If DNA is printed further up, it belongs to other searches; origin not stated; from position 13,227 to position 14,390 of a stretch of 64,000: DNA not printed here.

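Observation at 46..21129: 21-kb surface glycan locus combining a nonulosonic-acid module with five methyltransferases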

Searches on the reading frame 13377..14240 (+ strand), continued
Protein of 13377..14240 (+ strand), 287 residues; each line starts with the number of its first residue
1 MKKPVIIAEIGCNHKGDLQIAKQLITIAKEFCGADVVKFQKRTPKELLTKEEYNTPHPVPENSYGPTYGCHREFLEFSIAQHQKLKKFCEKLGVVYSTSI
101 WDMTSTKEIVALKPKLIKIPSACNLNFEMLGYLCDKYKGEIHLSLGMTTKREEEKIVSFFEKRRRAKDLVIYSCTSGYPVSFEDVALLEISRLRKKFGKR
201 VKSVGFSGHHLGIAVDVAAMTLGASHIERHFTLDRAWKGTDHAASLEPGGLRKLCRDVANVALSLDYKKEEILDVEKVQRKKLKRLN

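Call 19: search_solved_structures(query=L003:10873-12030:+, max_evalue=0.001, show_alignments=0)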
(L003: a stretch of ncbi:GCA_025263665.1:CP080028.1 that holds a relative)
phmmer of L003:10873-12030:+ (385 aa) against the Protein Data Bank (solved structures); distinct sequences matched with E-value up to 0.001: 47.
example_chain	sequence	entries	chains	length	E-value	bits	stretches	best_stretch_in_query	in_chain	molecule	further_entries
9t4z_A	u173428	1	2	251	2.3e-43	152.3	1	4-219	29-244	PpNeuA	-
2p9j_A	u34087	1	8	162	4.1e-41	144.9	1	229-383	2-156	Hypothetical protein AQ2171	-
3mn1_A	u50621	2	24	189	3.9e-38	135.1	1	229-385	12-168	probable yrbi family phosphatase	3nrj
1qwj_A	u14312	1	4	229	1.6e-37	133.1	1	6-219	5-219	cytidine monophospho-N-acetylneuraminic acid synthetase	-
4um5_A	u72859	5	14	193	2e-37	132.8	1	224-384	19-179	3-DEOXY-D-MANNO-OCTULOSONATE 8-PHOSPHATE PHOSPHATASE KDSC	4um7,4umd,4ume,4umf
7t35_A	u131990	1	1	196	1.2e-35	126.9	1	231-384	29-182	3-deoxy-D-manno-octulosonate 8-phosphate phosphatase KdsC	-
3n07_A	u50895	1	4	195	4.2e-35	125.2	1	234-384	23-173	3-deoxy-D-manno-octulosonate 8-phosphate phosphatase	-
3i6b_A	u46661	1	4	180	6e-35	124.6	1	229-384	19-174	3-deoxy-D-manno-octulosonate 8-phosphate phosphatase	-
2r8e_A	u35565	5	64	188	7e-35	124.4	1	229-384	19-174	3-deoxy-D-manno-octulosonate 8-phosphate phosphatase | YrbI from Escherichia coli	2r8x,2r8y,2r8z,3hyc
3n1u_A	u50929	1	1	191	3e-34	122.3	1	225-384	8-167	Hydrolase, HAD superfamily, subfamily III A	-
3e81_A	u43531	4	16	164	4.2e-33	118.6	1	234-383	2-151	Acylneuraminate cytidylyltransferase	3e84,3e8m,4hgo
4hgq_A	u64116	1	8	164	2.8e-32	115.8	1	234-383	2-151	Acylneuraminate cytidylyltransferase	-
3ij5_A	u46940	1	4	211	3.2e-32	115.7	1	200-384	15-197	3-deoxy-D-manno-octulosonate 8-phosphate phosphatase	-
4hgr_A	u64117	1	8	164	1.9e-31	113.1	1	234-383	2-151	Acylneuraminate cytidylyltransferase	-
1j8d_A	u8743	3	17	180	1.1e-30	110.6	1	230-384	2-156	deoxy-D-mannose-octulosonate 8-phosphate phosphatase | 3-deoxy-D-manno-octulosonate 8-phosphate phosphatase KdsC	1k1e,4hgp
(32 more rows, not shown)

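Call 22: find_encoding_contigs(protein=P0007, flank=10000, max_places=1)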
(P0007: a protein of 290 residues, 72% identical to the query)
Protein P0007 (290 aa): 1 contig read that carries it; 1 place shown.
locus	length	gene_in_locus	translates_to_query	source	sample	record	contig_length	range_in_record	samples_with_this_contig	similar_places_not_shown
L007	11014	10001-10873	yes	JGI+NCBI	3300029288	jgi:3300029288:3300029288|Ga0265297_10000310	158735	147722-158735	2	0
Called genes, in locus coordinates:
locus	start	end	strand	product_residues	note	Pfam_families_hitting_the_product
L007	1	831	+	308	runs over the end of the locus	PF03807:F420_oxidored (weak), PF02558:ApbA, PF08546:ApbA_C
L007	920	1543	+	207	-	PF02348:CTP_transf_3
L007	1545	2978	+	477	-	PF00171:Aldedh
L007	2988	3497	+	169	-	PF00702:Hydrolase (weak), PF08282:Hydrolase_3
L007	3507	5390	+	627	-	PF00456:Transketolase_N, PF13292:DXP_synthase_N (weak), PF02779:Transket_pyr, PF02780:Transketolase_C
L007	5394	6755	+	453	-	-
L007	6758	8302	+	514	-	PF05159:Capsule_synth (weak)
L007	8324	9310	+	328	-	PF13489:Methyltransf_23, PF07021:MetW (weak), PF08241:Methyltransf_11, PF08242:Methyltransf_12, PF13649:Methyltransf_25, PF13847:Methyltransf_31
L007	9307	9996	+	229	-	PF02348:CTP_transf_3, PF12804:NTP_transf_3 (weak)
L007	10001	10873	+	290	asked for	PF03102:NeuB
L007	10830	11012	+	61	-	?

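Call 23: find_encoding_contigs(protein=P0016, flank=10000, max_places=1)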
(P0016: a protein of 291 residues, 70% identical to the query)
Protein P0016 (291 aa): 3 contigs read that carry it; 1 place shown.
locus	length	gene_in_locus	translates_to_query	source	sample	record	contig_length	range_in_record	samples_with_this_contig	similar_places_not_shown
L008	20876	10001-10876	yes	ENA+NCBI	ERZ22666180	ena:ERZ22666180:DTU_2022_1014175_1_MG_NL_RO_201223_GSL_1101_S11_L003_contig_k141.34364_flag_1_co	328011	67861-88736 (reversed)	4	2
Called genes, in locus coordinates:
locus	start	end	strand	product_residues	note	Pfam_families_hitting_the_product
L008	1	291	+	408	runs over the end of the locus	PF06123:CreD (weak)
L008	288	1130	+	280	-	PF00149:Metallophos, PF12850:Metallophos_2 (weak)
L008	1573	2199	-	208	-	-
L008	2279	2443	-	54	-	-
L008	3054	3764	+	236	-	-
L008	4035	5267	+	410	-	PF10082:BBP2_2 (faint)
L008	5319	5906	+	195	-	PF02563:Poly_export, PF10531:SLBB, PF22461:SLBB_2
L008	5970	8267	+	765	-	PF02706:Wzz, PF01656:CbiA (faint), PF13807:GNVR, PF13614:AAA_31 (weak)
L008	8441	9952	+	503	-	PF13727:CoA_binding_3 (weak), PF02397:Bac_transf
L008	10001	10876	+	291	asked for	PF03102:NeuB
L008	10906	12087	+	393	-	PF02348:CTP_transf_3, PF00702:Hydrolase (faint), PF08282:Hydrolase_3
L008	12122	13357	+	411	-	PF01943:Polysacc_synt, PF13440:Polysacc_synt_3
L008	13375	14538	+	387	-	PF01593:Amino_oxidase, PF13450:NAD_binding_8, PF03275:GLF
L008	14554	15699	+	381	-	PF00534:Glycos_transf_1, PF13692:Glyco_trans_1_4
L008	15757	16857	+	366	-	PF07388:A-2_8-polyST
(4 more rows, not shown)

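Call 24: find_encoding_contigs(protein=P0005, flank=10000, max_places=1)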
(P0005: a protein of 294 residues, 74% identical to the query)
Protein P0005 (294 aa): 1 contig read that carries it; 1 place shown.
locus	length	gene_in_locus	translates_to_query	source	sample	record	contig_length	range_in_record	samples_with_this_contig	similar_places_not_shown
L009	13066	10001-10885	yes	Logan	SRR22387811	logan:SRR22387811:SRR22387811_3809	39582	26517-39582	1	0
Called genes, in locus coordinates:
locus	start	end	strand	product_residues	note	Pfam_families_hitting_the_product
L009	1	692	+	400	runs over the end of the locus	-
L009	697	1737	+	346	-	PF03102:NeuB, PF08666:SAF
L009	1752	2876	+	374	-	PF02350:Epimerase_2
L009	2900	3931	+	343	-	PF01370:Epimerase, PF02719:Polysacc_synt_2, PF04321:RmlD_sub_bind, PF05368:NmrA (weak), PF01073:3Beta_HSD, PF07993:NAD_binding_4, PF13460:NAD_binding_10, PF16363:GDP_Man_Dehyd, +1 more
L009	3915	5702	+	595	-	PF00664:ABC_membrane, PF02463:SMC_N (weak), PF00005:ABC_tran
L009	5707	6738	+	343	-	PF13489:Methyltransf_23, PF08241:Methyltransf_11 (faint), PF08242:Methyltransf_12 (weak)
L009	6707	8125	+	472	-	-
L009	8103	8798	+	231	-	PF05711:TylF, PF13578:Methyltransf_24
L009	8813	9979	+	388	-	PF02348:CTP_transf_3, PF00702:Hydrolase (weak), PF08282:Hydrolase_3 (weak)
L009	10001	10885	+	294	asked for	PF03102:NeuB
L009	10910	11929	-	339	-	PF01073:3Beta_HSD, PF01370:Epimerase, PF02719:Polysacc_synt_2, PF04321:RmlD_sub_bind, PF05368:NmrA (faint), PF07993:NAD_binding_4, PF08659:KR (faint), PF16363:GDP_Man_Dehyd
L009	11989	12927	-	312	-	PF01073:3Beta_HSD, PF01370:Epimerase, PF02719:Polysacc_synt_2 (faint), PF04321:RmlD_sub_bind, PF16363:GDP_Man_Dehyd, PF07993:NAD_binding_4 (weak)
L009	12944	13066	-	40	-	?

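Call 28: find_related_loci(query=window:13377-14240:+, collection=genome_contigs, flank=6000)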
Query window:13377-14240:+ (287 aa) in genome_contigs; peptide patterns used: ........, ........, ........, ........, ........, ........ (x = any residue, [..] = any of these).
600 stretches matched a pattern (row limit reached: there are more); 526 encode a relative of the query (tblastn E <= 1e-3); the best 80 are kept; 80 distinct loci.
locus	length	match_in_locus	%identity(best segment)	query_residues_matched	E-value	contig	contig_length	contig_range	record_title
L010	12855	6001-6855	70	1-285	6e-143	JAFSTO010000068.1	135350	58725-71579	MAG: Paludibacteraceae bacterium isolate RGIG3461 Goat_Rumen.Co__c2419973, whole genome shotgun sequence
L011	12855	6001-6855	70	2-286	1e-142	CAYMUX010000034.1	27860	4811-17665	MAG TPA_asm: uncultured Nitrospiraceae bacterium isolate SRP302447_co3_820 genome assembly, contig: NODE_4589_length_278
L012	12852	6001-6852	72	1-284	2e-142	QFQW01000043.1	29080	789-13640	MAG: Chryseobacterium sp. isolate S2_003_000_R2_7 S2_003_000_R2_scaffold_1434, whole genome shotgun sequence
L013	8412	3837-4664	73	4-279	2e-142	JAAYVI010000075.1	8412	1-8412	MAG: Elusimicrobia bacterium isolate AS27yjCOA_52 70477_AS27, whole genome shotgun sequence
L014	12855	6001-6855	71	1-285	4e-142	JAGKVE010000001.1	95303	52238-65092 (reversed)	MAG: Bacteroidia bacterium isolate pig5.17 pig5_17_15, whole genome shotgun sequence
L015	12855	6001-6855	71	1-285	3e-142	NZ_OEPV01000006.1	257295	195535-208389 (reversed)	Dysgonomonas massiliensis strain Marseille-P4356, whole genome shotgun sequence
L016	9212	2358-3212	72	1-285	4e-142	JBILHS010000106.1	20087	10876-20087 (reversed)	MAG: Saprospiraceae bacterium isolate ME2017-04-21_3300034107_group7_bin60 Rohwer_bin602_scaffold_660_c1, whole genome s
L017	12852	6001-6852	70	2-285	3e-142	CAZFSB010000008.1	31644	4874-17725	MAG TPA_asm: uncultured Candidatus Saccharibacteria bacterium isolate SRP319275_co4_64 genome assembly, contig: NODE_766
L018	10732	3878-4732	69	2-286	1e-141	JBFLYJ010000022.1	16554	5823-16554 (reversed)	MAG: Nitrospirota bacterium isolate MAG082 MAG082_22, whole genome shotgun sequence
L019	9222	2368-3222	70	1-285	1e-141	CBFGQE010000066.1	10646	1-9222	MAG TPA_asm: uncultured bacterium isolate SRR14536361_metabat2_54 genome assembly, contig: ERZ27321110.3176, whole genom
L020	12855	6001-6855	69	1-285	2e-141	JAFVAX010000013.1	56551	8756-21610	MAG: Paludibacteraceae bacterium isolate RGIG5004 Roe_deer_Rumen-5__c46863, whole genome shotgun sequence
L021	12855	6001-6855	70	1-285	2e-141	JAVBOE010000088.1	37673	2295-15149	MAG: Bacteroidales bacterium isolate EPI_MAG_00100 c_000005717089, whole genome shotgun sequence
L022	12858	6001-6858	69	1-286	3e-141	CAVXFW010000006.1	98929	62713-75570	MAG: uncultured Methanomicrobiaceae archaeon isolate MFD02416.bin.2.146 genome assembly, contig: contig_2387, whole geno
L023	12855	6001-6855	73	1-285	3e-141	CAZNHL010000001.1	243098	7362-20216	MAG TPA_asm: uncultured Bifidobacteriaceae bacterium isolate SRP344714_co2_386 genome assembly, contig: NODE_86_length_2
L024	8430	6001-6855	69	1-285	2e-141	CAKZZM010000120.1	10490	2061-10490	MAG TPA_asm: uncultured Bacteroidales bacterium isolate ERR1278072_bin.1_CONCOCT_v1.1_MAG genome assembly, contig: ERZ84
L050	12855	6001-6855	70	1-285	1e-137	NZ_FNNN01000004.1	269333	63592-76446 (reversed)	Bacteroides faecis MAJ27, whole genome shotgun sequence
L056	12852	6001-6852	68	3-286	2e-137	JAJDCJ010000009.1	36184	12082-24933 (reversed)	MAG: Patescibacteria group bacterium isolate OFTM362 OFTM362_8, whole genome shotgun sequence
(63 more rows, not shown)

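Call 34: find_homologous_proteins(query=L050:6001-6873:+, max_evalue=1e-50)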
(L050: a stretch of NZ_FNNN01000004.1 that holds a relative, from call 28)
Query L050:6001-6873:+ (290 aa): 7998 proteins with E <= 1e-50 among 8000 candidates; the best 120 are listed.
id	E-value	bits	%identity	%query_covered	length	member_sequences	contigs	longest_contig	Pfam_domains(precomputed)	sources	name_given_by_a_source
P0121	1.5e-196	669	100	100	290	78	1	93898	PF03102.21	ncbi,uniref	ncbi:N-acetylneuraminate synthase family protein [Bacteroides faecis]|uniref:N-acetylneuraminate syn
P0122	2.9e-196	668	100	100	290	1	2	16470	PF03102.21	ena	-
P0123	1.0e-195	667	99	100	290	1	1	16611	PF03102.21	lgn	-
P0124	1.1e-195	667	100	100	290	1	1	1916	PF03102.21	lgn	-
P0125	1.6e-195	666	100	100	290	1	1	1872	PF03102.21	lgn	-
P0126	4.4e-194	661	99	100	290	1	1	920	PF03102.21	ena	-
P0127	9.3e-172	588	84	100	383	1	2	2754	PF03102.21,PF00132.31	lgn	-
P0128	9.3e-172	588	84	100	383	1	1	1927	PF03102.21,PF00132.31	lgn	-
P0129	3.9e-171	586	84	100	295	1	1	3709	PF03102.21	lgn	-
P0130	1.0e-170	585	99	87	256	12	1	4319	PF03102.21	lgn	-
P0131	1.1e-170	585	84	100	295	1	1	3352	PF03102.21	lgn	-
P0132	4.9e-170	582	83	100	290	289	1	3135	PF03102.21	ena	-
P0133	1.6e-169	581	84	100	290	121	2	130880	PF03102.21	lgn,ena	-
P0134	2.0e-168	577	84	100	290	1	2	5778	PF03102.21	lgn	-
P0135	3.0e-168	577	82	100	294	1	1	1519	PF03102.21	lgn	-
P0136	3.3e-168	576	82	100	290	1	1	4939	PF03102.21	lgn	-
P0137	3.6e-168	576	82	100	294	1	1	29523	PF03102.21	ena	-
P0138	4.3e-168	576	83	100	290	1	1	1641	PF03102.21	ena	-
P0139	7.2e-168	575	84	98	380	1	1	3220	PF03102.21,PF00132.31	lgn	-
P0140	8.9e-168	575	84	100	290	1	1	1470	PF03102.21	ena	-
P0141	9.1e-168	575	84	100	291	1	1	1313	PF03102.21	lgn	-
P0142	9.2e-168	575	83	100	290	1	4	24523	PF03102.21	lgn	-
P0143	3.0e-167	573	83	100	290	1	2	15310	PF03102.21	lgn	-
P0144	3.9e-167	573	83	100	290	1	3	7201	PF03102.21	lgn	-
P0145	6.1e-167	572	84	98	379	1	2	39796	PF03102.21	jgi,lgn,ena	jgi:N-acetylneuraminate synthase (EC 2.5.1.56)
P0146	1.2e-166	571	82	100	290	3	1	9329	PF03102.21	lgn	-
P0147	1.6e-166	571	83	99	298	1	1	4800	PF03102.21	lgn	-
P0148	2.1e-166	570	83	98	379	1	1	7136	PF03102.21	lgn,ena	-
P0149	2.8e-166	570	83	100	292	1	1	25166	PF03102.21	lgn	-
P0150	3.3e-166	570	82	100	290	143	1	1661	PF03102.21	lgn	-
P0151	3.6e-166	570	83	99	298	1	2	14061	PF03102.21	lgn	-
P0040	4.6e-166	569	83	100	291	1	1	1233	PF03102.21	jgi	-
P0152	4.9e-166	569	83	100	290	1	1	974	PF03102.21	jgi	-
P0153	6.6e-166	569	82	100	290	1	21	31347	PF03102.21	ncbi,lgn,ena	-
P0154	8.6e-166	568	82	100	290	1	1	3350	PF03102.21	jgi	jgi:N-acetylneuraminate synthase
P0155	1.7e-165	567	82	100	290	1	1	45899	PF03102.21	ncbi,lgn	-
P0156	2.5e-165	567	82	100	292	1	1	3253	PF03102.21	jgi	jgi:N-acetylneuraminate synthase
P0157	2.5e-165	567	81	100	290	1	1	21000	PF03102.21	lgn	-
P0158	2.6e-165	567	82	100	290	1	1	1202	PF03102.21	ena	-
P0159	3.1e-165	567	81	100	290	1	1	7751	PF03102.21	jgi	jgi:N-acetylneuraminate synthase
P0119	5.5e-165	566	82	100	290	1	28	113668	PF03102.21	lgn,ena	-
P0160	5.8e-165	566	81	100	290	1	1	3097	PF03102.21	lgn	-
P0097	5.9e-165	566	82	100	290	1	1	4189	PF03102.21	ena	-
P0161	7.1e-165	565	82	100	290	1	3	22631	PF03102.21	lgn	-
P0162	1.0e-164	565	82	100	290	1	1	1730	PF03102.21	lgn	-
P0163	1.2e-164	565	82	100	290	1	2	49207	PF03102.21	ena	-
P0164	1.2e-164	565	81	100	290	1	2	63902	PF03102.21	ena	-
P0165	1.2e-164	565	81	100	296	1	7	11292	PF03102.21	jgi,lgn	jgi:N-acetylneuraminate synthase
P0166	1.3e-164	565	81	100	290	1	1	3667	PF03102.21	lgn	-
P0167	1.4e-164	564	83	100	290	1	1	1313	PF03102.21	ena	-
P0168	1.7e-164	564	82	100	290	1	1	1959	PF03102.21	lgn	-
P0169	1.8e-164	564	82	100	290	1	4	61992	PF03102.21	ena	-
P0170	2.2e-164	564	81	100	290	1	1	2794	PF03102.21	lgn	-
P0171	2.4e-164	564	80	100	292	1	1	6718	PF03102.21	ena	-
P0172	2.7e-164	564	81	100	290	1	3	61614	PF03102.21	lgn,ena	-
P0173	2.7e-164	564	80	100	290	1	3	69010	PF03102.21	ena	-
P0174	3.0e-164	563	81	100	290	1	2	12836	PF03102.21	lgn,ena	-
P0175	3.2e-164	563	82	100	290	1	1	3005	PF03102.21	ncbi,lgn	-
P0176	3.7e-164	563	81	100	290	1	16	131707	PF03102.21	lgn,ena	-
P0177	3.7e-164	563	81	100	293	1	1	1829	PF03102.21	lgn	-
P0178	5.0e-164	563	82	100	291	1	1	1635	PF03102.21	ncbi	-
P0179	5.1e-164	563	83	100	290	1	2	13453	PF03102.21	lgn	-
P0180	5.3e-164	563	81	100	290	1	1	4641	PF03102.21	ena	-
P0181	5.3e-164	563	82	100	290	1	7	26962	PF03102.21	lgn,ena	-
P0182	5.8e-164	562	81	100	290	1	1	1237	PF03102.21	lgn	-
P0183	6.3e-164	562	82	100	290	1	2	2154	PF03102.21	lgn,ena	-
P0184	8.2e-164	562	81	100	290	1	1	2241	PF03102.21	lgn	-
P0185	8.3e-164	562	83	100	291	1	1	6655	PF03102.21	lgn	-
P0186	8.7e-164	562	81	100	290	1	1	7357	PF03102.21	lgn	-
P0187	9.3e-164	562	82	100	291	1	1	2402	PF03102.21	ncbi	-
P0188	9.5e-164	562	82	100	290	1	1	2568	PF03102.21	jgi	jgi:N-acetylneuraminate synthase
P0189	9.8e-164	562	80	100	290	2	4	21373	PF03102.21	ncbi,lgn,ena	-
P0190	1.1e-163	562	81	100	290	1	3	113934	PF03102.21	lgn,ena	-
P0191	1.1e-163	562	82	100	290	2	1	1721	PF03102.21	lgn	-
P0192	1.2e-163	561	81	100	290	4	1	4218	PF03102.21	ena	-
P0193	1.3e-163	561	82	100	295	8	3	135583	PF03102.21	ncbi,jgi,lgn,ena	-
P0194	1.3e-163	561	81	100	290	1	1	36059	PF03102.21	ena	-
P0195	1.3e-163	561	81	100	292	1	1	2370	PF03102.21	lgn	-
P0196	1.3e-163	561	82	100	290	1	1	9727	PF03102.21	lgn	-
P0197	1.4e-163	561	81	100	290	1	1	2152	PF03102.21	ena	-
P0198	1.4e-163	561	82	100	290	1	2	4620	PF03102.21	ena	-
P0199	2.0e-163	561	81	100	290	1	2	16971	PF03102.21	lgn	-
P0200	2.0e-163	561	81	100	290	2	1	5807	PF03102.21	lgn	-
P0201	2.1e-163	561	82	100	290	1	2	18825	PF03102.21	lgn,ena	-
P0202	2.2e-163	561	81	100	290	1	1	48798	PF03102.21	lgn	-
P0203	2.3e-163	560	81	100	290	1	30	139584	PF03102.21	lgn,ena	-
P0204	2.5e-163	560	81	100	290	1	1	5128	PF03102.21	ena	-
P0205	2.5e-163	560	80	100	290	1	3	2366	PF03102.21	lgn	-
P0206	2.5e-163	560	81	100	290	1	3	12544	PF03102.21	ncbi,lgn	ncbi:MAG: N-acetylneuraminate synthase family protein [Rikenellaceae bacterium]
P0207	2.6e-163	560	82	100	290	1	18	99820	PF03102.21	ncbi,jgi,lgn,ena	jgi:N-acetylneuraminate synthase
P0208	2.6e-163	560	80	100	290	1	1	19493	PF03102.21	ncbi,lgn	-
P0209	2.7e-163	560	79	100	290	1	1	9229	PF03102.21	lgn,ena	-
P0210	3.0e-163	560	82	100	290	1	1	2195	PF03102.21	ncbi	-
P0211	3.0e-163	560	80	100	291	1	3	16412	PF03102.21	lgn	-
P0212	3.1e-163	560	80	100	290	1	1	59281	PF03102.21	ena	-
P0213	3.3e-163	560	81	100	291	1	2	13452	PF03102.21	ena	-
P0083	3.5e-163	560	81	100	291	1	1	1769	PF03102.21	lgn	-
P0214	3.5e-163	560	82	100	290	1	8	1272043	PF03102.21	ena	-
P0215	3.6e-163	560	80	100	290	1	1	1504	PF03102.21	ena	-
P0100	3.6e-163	560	81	100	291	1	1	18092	PF03102.21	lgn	-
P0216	3.7e-163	560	80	100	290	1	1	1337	PF03102.21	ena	-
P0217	3.7e-163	560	82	98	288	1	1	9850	PF03102.21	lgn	-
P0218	3.8e-163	560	80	100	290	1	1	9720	PF03102.21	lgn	-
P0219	4.3e-163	560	81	100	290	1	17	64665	PF03102.21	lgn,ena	-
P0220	4.4e-163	560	82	100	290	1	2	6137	PF03102.21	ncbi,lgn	-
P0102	4.4e-163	560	80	100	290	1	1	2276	PF03102.21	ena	-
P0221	4.6e-163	559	83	100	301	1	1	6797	PF03102.21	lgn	-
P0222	4.8e-163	559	80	100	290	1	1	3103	PF03102.21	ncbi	-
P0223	5.0e-163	559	81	100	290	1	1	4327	PF03102.21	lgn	-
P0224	5.1e-163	559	81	100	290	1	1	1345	PF03102.21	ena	-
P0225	5.3e-163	559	82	100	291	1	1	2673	PF03102.21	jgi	jgi:N-acetylneuraminate synthase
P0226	5.5e-163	559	81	100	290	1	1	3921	PF03102.21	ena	-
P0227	5.6e-163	559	81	100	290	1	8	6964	PF03102.21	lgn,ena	-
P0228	5.9e-163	559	81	100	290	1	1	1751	PF03102.21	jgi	jgi:sialic acid synthase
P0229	5.9e-163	559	80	100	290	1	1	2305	PF03102.21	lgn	-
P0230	6.7e-163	559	83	100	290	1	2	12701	PF03102.21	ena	-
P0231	6.7e-163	559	81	100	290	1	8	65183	PF03102.21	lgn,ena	-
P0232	6.9e-163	559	81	100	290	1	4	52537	PF03102.21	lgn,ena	-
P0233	7.6e-163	559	79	100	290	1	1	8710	PF03102.21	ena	-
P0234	8.5e-163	559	81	100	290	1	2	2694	PF03102.21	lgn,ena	-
